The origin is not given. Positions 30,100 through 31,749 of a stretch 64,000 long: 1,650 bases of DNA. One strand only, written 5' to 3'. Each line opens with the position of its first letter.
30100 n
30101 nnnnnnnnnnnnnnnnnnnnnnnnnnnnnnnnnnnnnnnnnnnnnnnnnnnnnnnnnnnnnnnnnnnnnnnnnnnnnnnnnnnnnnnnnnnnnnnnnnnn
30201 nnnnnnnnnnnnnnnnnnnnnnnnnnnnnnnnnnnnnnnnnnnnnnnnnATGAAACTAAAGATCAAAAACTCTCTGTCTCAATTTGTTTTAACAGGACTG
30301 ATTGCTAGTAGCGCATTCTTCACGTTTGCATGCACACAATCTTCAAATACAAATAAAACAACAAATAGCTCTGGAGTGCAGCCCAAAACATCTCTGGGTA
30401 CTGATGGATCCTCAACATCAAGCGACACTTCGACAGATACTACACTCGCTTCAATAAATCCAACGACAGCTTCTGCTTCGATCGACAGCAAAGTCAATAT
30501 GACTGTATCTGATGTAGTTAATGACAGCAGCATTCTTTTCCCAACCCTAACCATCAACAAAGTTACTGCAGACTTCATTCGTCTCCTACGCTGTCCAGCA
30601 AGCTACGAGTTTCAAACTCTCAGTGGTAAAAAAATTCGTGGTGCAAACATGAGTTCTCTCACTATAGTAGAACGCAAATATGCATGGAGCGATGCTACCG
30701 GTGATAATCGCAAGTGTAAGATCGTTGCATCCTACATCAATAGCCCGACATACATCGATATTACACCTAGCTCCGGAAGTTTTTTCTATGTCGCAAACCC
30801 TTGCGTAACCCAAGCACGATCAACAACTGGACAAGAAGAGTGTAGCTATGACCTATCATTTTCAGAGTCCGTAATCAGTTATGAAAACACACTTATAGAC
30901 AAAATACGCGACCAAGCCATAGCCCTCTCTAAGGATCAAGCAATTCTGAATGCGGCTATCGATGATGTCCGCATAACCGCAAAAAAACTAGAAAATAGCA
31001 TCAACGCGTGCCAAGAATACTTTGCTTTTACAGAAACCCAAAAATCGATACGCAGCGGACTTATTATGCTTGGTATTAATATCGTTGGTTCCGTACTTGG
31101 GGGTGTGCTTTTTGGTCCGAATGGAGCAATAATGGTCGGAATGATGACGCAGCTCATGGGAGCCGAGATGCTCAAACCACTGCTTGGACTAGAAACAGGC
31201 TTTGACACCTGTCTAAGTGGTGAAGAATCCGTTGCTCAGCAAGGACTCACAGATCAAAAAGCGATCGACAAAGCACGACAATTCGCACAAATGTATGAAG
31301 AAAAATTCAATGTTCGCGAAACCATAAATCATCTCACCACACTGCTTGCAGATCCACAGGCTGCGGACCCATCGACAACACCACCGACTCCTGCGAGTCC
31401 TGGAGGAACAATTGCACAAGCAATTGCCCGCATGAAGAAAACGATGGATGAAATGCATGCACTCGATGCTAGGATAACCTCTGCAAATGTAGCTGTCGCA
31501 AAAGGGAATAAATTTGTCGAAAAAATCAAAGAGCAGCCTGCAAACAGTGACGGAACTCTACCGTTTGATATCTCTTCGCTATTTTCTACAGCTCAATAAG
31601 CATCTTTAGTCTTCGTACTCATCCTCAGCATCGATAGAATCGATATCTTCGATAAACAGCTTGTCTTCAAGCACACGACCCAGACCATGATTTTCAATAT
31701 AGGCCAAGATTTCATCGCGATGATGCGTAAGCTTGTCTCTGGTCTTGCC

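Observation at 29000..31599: Tandem paralogous Cys-rich exported proteins with glycine-zipper-like hydrophobic segments, divergent from the nucleotide transporter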

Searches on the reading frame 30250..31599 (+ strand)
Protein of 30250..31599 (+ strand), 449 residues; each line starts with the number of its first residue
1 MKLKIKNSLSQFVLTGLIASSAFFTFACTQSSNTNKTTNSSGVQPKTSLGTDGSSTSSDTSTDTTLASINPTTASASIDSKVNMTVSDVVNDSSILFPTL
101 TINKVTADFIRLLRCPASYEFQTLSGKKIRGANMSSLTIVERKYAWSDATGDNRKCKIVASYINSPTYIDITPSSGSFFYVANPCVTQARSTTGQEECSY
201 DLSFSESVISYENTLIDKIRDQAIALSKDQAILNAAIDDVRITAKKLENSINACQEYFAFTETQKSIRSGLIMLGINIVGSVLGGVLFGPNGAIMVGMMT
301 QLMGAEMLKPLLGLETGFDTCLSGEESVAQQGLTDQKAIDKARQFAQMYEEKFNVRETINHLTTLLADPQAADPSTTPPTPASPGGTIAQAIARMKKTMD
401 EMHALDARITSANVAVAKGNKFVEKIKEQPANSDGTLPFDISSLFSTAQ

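Call 3: search_protein_families(library=pfam, proteins=[window:30250-31599:+], max_evalue=0.1)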
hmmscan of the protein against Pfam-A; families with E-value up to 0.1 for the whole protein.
window:30250-31599:+ (449 aa): 1 family
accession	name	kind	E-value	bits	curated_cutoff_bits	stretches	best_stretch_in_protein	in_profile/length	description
PF20721.2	C19orf12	-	0.019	15.2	30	1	264-308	40-80/163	C19orf12-like protein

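Call 5: search_protein_families(library=ncbifam, proteins=[window:30250-31599:+], max_evalue=0.1)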
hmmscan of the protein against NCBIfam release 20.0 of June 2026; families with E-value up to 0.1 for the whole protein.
window:30250-31599:+ (449 aa): 1 family
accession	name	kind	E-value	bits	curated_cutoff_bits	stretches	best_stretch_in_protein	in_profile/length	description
TIGR03789.1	pdsO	hypoth_equivalog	0.045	13.4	152.2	1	271-310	44-80/243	sortase-associated OmpA-like protein PdsO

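Call 6: find_homologous_proteins(query=window:30250-31599:+, max_evalue=0.01)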
Query window:30250-31599:+ (449 aa): 5 proteins with E <= 0.01 among 8000 candidates.
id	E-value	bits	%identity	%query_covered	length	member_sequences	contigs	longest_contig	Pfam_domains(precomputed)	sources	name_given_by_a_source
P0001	6.7e-287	969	100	100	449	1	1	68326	-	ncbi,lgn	-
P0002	3.0e-111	391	49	89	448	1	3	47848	-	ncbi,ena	-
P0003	2.7e-106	374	44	95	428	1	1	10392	-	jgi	jgi:hypothetical protein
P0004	6.9e-101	356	42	91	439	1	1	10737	-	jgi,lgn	-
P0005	1.2e-95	339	44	80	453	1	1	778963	-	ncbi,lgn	-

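Call 7: find_encoding_contigs(protein=P0002, flank=8000, max_places=3)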
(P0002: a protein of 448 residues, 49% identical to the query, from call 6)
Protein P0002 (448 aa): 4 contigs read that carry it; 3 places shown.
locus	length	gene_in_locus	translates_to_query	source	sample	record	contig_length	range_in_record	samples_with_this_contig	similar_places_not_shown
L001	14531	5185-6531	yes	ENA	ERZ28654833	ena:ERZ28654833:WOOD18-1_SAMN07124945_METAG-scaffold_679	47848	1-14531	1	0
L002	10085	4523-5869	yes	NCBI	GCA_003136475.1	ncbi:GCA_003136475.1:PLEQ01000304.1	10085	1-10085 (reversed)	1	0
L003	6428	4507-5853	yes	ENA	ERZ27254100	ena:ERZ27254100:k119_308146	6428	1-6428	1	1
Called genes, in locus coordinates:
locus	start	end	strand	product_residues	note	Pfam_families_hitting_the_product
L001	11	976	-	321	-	PF13103:TonB_2, PF03544:TonB_C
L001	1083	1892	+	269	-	PF13512:TPR_18, PF13525:YfiO, PF13174:TPR_6 (faint)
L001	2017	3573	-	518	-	PF03219:TLC, PF07690:MFS_1 (weak)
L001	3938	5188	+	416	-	-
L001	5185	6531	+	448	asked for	-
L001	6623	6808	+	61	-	-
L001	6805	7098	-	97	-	-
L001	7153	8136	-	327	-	PF00152:tRNA-synt_2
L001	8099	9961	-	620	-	PF13654:AAA_32, PF20436:LonB_AAA-LID, PF05362:Lon_C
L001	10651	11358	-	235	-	-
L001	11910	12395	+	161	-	-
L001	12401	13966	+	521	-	-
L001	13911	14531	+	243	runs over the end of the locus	-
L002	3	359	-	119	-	?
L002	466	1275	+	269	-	PF13512:TPR_18, PF13525:YfiO, PF13174:TPR_6 (faint)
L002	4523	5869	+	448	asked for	-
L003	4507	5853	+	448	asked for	-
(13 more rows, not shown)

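Call 8: find_encoding_contigs(protein=P0005, flank=8000, max_places=3)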
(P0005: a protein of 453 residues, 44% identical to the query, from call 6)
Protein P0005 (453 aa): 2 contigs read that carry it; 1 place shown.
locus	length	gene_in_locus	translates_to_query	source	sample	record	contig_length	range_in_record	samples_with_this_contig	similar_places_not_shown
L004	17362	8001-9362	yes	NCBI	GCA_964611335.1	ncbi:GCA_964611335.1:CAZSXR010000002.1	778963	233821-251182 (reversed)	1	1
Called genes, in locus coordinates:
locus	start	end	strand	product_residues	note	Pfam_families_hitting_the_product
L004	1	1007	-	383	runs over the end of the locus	PF00266:Aminotran_5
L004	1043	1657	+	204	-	PF02535:Zip (weak)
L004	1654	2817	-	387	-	PF01464:SLT, PF01476:LysM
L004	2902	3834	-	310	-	PF13103:TonB_2, PF03544:TonB_C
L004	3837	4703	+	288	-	PF13512:TPR_18, PF13525:YfiO, PF13174:TPR_6 (faint)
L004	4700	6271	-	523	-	PF03219:TLC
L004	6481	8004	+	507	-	-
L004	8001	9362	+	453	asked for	-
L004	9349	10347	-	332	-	PF00152:tRNA-synt_2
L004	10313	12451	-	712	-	PF13654:AAA_32, PF20436:LonB_AAA-LID, PF05362:Lon_C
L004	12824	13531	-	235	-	-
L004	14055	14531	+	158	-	-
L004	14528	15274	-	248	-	PF00072:Response_reg (weak), PF07238:PilZ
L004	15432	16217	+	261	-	PF01728:FtsJ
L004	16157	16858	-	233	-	-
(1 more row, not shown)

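Call 10: find_encoding_contigs(protein=P0003, flank=8000, max_places=2)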
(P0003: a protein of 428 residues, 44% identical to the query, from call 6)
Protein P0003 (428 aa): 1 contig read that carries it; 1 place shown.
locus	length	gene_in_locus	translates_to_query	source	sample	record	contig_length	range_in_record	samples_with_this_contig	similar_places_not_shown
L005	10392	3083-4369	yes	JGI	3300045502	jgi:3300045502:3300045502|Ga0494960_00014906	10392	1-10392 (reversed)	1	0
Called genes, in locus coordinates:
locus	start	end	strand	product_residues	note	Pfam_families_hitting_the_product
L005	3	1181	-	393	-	?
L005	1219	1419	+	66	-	-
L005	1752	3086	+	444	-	-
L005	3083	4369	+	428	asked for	-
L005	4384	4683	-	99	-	-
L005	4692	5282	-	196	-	PF00152:tRNA-synt_2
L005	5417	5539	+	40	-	-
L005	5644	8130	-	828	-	PF20437:LonC_helical, PF13654:AAA_32, PF20436:LonB_AAA-LID, PF05362:Lon_C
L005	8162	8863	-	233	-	-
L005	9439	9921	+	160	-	PF00672:HAMP (weak)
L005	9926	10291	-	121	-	PF07238:PilZ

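Call 11: find_encoding_contigs(protein=P0004, flank=8000, max_places=2)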
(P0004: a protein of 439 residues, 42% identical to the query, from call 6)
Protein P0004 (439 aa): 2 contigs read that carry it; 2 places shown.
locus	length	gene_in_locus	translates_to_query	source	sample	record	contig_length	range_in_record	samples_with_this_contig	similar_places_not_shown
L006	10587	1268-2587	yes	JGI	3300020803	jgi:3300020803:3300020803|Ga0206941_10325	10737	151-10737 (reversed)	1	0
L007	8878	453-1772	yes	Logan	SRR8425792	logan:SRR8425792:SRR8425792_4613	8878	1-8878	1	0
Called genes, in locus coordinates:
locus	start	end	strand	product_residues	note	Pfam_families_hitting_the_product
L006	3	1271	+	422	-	?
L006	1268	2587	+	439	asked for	-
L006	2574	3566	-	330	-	PF00152:tRNA-synt_2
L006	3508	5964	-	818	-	PF20437:LonC_helical, PF13654:AAA_32, PF20436:LonB_AAA-LID, PF05362:Lon_C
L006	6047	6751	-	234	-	-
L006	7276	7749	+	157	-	-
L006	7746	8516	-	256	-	PF07238:PilZ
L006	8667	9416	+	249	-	PF01728:FtsJ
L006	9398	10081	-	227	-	-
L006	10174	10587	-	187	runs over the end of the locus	?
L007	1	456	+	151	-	?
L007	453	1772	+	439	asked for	-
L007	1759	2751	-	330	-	PF00152:tRNA-synt_2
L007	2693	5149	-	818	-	PF20437:LonC_helical, PF13654:AAA_32, PF20436:LonB_AAA-LID, PF05362:Lon_C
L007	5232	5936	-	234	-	-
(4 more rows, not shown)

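Call 27: search_solved_structures(query=A1, max_evalue=10)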
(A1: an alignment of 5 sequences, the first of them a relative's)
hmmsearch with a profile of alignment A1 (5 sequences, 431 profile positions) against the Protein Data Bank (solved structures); distinct sequences matched with E-value up to 10: 1.
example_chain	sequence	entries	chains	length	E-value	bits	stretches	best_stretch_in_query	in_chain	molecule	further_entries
4jg9_A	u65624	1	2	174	0.031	16.3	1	1-88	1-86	Lipoprotein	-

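Call 30: search_protein_representatives(alignment_id=A3)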
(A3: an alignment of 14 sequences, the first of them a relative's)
Query: 14 sequences, 453 profile positions. Proteins with E-value up to 0.001 (for the whole library): 306; up to 1e-10: 255; up to 1e-30: 108. The best 150 are listed.
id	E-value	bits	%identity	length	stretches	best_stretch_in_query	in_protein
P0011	2.4e-183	626.5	-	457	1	4-451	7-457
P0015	1.8e-133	462.1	-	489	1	5-440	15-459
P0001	2.5e-127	441.8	-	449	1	3-428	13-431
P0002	1.7e-122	425.9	-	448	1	6-451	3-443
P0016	5.9e-91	321.9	-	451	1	1-426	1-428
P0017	5.8e-90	318.7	-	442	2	9-264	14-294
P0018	2.3e-87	310.1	-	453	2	3-257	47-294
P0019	1.2e-85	304.4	-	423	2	9-264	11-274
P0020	1.9e-83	297.2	-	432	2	5-264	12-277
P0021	4.8e-79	282.7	-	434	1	1-427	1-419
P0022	2.5e-69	250.6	-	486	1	3-448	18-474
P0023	3.1e-68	247.1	-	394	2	45-266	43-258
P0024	3.5e-68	246.9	-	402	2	45-263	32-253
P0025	4.6e-68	246.5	-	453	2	13-264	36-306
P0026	1.0e-66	242.0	-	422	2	2-264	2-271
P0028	3.0e-63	230.6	-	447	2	11-264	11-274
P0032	8.8e-59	215.9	-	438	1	5-426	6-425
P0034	5.1e-58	213.4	-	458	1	4-429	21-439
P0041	1.2e-49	185.8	-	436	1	5-432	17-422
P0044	9.9e-47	176.2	-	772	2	67-264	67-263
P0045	1.3e-46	175.8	-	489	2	4-291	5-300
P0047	8.8e-46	173.0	-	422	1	42-409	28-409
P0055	1.3e-43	165.8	-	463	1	5-420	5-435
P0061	1.1e-42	162.9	-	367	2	54-237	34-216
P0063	2.5e-42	161.6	-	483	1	7-409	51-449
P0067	4.2e-41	157.6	-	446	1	6-415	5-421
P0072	1.0e-39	153.1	-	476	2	7-282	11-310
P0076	2.8e-39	151.6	-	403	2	64-236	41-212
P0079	9.6e-39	149.8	-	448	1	5-308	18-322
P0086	1.4e-37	146.0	-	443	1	15-418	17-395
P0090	2.0e-36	142.2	-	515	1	63-243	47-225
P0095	5.9e-36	140.6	-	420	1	1-394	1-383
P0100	1.5e-34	136.0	-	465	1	1-409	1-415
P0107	4.2e-33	131.2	-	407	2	42-250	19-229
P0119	7.0e-31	123.9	-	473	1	1-351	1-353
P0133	3.1e-28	115.2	-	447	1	43-297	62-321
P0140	2.2e-27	112.4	-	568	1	9-263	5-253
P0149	2.1e-26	109.2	-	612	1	4-332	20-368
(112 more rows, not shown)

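Call 31: predict_structure(alignment_id=A3)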
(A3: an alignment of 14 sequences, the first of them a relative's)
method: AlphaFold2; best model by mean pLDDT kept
length: 449 residues; sequences in the alignment: 14
mean_pLDDT: 60.4   pTM: 0.44
mean pLDDT of the five models: 60.4, 56.4, 54.1, 51.7, 50.1
residues with pLDDT >= 90: 70; 70-90: 73; 50-70: 140; < 50: 166
segments of 3 or more residues with pLDDT < 50: 1-64, 259-333, 371-374, 379-384, 443-449
pLDDT, mean of each block of 10 residues (from residue 1): 40 46 36 30 30 31 62 92 74 77 92 92 88 85 91 79 86 84 93 91 91 72 67 64 62 53 42 40 36 34 33 31 41 58 58 62 58 47 54 59 57 53 53 51 40
secondary structure, 60 per line:
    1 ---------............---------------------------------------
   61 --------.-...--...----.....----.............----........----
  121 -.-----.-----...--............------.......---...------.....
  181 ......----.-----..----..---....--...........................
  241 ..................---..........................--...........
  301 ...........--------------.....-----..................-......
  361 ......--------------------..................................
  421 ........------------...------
elements in order: H10-21 E76-78 E83-87 E92-104 E109-116 H139-150 E157-163 E167-169 E176-186 E208-211 H214-258 H262-287 H290-311 H326-330 H336-353 H355-366 H387-428

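Call 38: fold_search(model_id=the predicted structure, library=pdb)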
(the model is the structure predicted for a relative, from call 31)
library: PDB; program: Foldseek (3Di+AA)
matches with E <= 10: 677; with E <= 0.001: 0
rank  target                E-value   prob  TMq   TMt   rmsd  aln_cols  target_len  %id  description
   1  7ox5_I                4.8e-02  0.66  0.14  0.29   7.6       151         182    7  hIL-9:hIL-9Ra complex (released 2022-12-28)
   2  7zjr                  5.4e-02  0.82  0.18  0.26  10.1       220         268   14  X-ray structure of the periplasmic region of PilJ from P. aeruginosa (released 2022-04-27)
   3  6wvd                  7.9e-02  0.25  0.12  0.14  17.5       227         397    8  Human JAGN1 (released 2021-01-13)
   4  4cgk_B                7.9e-02  0.16  0.10  0.12  30.6       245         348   18  Crystal structure of the essential protein PcsB from Streptococcus pneumoniae (released 2014-05-21)
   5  4qi8_A                8.4e-02  0.44  0.12  0.22   8.0       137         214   10  Lytic polysaccharide monooxygenase 9F from Neurospora crassa, NcLPMO9F (released 2015-07-15)
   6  6xi3                  8.9e-02  0.25  0.11  0.12   9.5       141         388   10  Crystal structure of tetra-tandem repeat in extending region of large adhesion protein (released 2020-10-14)
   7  6vwh_A                9.4e-02  0.44  0.14  0.37  17.2       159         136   10  Leg region of the open conformation of the human type 1 insulin-like growth factor receptor ectodomain in complex with (released 2020-05-13)
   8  4cgk_A                1.0e-01  0.18  0.11  0.13  33.8       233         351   18  Crystal structure of the essential protein PcsB from Streptococcus pneumoniae (released 2014-05-21)
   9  7mgl_A                1.0e-01  0.15  0.17  0.16  27.8       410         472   10  Structure of human TRPML1 with ML-SI3 (released 2021-06-16)
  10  8iyk_F                1.5e-01  0.75  0.15  0.09   7.0       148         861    9  Tail tip conformation 1 of phage lambda tail (released 2023-10-18)
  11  5vjs                  1.8e-01  0.33  0.13  0.28  26.4       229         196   14  De Novo Photosynthetic Reaction Center Protein Equipped with Heme B, a synthetic Zn porphyrin, and Zn(II) cations (released 2018-04-25)
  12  6e3y_R                1.8e-01  0.13  0.14  0.17  24.6       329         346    9  Cryo-EM structure of the active, Gs-protein complexed, human CGRP receptor (released 2018-09-19)
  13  1i4d_B                1.9e-01  0.30  0.14  0.27  29.1       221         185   12  CRYSTAL STRUCTURE ANALYSIS OF RAC1-GDP COMPLEXED WITH ARFAPTIN (P21) (released 2001-05-16)
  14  6ixf_A                1.9e-01  0.14  0.10  0.19  25.4       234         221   11  Crystal structure of SeMet apo SH3BP5 (P41) (released 2019-03-20)
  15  3eii_A                2.0e-01  0.33  0.12  0.23   7.9       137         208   11  Zinc-bound glycoside hydrolase 61 E from Thielavia terrestris (released 2009-10-27)
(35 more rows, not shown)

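Call 39: find_homologous_proteins(query=A4, max_evalue=0.001)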
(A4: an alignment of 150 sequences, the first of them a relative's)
Query A4 (150 sequences) (449 aa, profile of the alignment): 5 proteins with E <= 0.001 among 8000 candidates.
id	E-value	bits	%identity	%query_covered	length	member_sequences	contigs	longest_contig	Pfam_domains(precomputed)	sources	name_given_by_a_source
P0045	1.3e-89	319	22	26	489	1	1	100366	-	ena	-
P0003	8.2e-71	257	44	95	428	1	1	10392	-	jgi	jgi:hypothetical protein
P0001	8.5e-68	247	100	100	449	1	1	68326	-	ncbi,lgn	-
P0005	4.3e-65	238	44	80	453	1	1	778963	-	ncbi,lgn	-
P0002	6.5e-62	228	49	89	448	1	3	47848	-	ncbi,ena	-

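Call 40: list_cluster_members(proteins=[P0015, P0017, P0020, P0023, P0028, P0032, P0044, P0061, P0076, P0090])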
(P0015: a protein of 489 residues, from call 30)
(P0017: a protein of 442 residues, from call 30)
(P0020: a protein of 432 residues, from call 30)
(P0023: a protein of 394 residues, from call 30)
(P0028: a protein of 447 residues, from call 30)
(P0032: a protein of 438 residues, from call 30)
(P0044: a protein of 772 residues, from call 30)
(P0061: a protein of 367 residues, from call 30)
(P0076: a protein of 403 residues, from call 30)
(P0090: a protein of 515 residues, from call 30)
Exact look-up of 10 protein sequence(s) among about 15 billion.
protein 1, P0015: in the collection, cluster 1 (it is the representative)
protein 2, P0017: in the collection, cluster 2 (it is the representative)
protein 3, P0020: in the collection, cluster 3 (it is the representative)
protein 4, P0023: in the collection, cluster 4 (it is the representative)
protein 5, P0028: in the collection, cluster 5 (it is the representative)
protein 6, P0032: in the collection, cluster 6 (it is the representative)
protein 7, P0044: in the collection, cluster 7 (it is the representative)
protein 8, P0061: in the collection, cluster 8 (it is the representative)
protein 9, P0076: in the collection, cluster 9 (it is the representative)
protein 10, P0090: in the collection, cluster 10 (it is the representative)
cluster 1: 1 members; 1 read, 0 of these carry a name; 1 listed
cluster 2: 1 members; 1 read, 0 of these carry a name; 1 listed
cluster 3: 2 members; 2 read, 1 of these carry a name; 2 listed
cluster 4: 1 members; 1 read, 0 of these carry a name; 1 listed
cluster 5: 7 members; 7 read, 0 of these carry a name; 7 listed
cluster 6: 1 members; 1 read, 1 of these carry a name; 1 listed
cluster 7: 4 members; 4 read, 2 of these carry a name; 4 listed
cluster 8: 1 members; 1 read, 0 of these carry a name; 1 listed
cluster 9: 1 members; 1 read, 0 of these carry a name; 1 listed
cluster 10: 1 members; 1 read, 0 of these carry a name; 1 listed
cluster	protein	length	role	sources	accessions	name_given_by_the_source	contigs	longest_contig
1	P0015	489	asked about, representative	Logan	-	-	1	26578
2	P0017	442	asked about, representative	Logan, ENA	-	-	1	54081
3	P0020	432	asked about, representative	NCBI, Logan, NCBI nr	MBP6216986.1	MAG: hypothetical protein KA436_00190 [Oligoflexales bacterium] | hypothetical protein [Oligoflexales bacterium]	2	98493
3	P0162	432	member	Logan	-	-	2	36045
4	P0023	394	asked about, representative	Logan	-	-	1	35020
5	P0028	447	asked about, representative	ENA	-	-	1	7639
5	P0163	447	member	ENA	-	-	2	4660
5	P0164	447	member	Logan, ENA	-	-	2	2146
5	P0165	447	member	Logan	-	-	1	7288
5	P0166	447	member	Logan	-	-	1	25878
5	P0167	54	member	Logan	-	-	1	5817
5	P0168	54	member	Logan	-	-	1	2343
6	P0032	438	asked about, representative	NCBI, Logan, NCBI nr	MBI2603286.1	MAG: hypothetical protein HYW48_09540 [Deltaproteobacteria bacterium] | hypothetical protein [Deltaproteobacteria bacterium]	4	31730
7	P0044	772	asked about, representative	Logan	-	-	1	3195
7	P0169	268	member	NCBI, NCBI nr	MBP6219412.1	MAG: hypothetical protein KA436_12580, partial [Oligoflexales bacterium] | hypothetical protein [Oligoflexales bacterium]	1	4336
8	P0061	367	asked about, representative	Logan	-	-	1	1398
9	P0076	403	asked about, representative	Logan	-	-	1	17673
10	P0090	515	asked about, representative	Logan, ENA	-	-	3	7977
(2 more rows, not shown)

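Call 45: find_encoding_contigs(protein=P0045, flank=8000, max_places=2)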
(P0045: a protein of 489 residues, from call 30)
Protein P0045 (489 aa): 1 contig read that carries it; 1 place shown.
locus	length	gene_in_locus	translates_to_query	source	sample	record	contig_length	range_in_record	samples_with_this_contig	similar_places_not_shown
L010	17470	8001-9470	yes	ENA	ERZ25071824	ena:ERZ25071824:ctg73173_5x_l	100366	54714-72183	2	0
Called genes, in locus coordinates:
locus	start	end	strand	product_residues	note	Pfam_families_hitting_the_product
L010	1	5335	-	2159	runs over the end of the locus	PF01839:FG-GAP (faint), PF02412:TSP_3, PF13517:FG-GAP_3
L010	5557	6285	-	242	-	PF20260:PUA_4, PF04452:Methyltrans_RNA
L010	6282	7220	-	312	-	PF06325:PrmA, PF05175:MTS, PF13489:Methyltransf_23 (weak), PF13847:Methyltransf_31, PF08242:Methyltransf_12 (weak), PF13649:Methyltransf_25 (weak)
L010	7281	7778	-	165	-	PF01713:Smr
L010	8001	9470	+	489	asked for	-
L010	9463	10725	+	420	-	-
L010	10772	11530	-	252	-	PF01252:Peptidase_A8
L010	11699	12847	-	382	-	-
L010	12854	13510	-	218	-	-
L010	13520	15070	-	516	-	-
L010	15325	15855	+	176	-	PF00691:OmpA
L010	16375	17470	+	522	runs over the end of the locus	PF12072:RNase_Y_N, PF00013:KH_1 (weak), PF08668:HDOD (weak), PF01966:HD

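Call 46: find_encoding_contigs(protein=P0020, flank=8000, max_places=2)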
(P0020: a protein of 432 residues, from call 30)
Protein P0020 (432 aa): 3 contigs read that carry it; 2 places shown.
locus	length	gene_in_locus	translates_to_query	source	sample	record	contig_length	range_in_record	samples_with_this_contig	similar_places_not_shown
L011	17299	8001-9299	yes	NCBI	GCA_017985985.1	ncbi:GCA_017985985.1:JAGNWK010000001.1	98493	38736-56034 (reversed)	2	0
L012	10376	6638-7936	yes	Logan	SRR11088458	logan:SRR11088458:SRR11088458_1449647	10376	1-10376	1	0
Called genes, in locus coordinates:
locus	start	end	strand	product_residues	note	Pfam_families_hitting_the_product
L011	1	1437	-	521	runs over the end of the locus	PF10142:PhoPQ_related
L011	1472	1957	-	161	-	PF00588:SpoU_methylase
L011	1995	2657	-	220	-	PF04264:YceI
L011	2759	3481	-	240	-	-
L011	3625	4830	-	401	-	PF00324:AA_permease, PF03845:Spore_permease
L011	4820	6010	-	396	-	PF00154:RecA_N, PF06745:ATPase (faint), PF08423:Rad51, PF27531:MT3502_N, PF21096:RecA_C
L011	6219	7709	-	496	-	PF03219:TLC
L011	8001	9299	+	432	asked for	-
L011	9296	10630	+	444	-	-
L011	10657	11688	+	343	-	-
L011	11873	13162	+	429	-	PF02321:OEP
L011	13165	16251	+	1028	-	PF00873:ACR_tran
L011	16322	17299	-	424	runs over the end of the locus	PF00158:Sigma54_activat (faint), PF05496:RuvB_N, PF14532:Sigma54_activ_2 (weak), PF00004:AAA, PF07728:AAA_5 (faint), PF16193:AAA_assoc_2, PF12002:MgsA_C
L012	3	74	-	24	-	?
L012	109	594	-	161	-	PF00588:SpoU_methylase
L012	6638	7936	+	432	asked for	-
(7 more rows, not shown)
